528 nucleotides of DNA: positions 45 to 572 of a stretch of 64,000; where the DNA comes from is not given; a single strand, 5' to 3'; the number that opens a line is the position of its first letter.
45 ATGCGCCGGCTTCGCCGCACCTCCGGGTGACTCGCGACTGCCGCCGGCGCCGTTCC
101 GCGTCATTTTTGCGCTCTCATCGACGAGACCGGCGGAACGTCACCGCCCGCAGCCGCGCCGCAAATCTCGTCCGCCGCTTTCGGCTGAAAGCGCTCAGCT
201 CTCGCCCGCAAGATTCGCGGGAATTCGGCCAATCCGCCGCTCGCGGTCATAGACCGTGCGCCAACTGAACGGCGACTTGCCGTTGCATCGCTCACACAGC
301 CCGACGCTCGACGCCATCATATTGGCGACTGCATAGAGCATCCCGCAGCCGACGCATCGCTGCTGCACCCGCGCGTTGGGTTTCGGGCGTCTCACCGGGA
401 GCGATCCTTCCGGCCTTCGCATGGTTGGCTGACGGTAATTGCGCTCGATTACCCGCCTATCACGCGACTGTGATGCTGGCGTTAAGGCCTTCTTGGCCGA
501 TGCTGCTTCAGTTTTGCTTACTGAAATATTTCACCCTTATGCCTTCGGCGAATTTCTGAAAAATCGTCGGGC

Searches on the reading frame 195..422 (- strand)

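Call 92: search_protein_families(library=padloc, proteins=[window:195-422:-], max_evalue=0.01)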
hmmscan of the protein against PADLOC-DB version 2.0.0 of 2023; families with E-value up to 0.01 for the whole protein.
window:195-422:- (75 aa): 0 families

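Call 94: search_protein_families(library=pfam, proteins=[window:198-422:-], max_evalue=1)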
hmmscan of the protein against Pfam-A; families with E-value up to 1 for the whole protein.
seq(75 aa): 2 families
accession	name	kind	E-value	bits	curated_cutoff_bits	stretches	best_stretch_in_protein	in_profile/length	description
PF20120.5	DUF6510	-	0.037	14.3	26.4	1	20-57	26-65/86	Family of unknown function (DUF6510)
PF13878.12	zf-C2H2_3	-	0.25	11.6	27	1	21-34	14-27/40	zinc-finger of acetyl-transferase ESCO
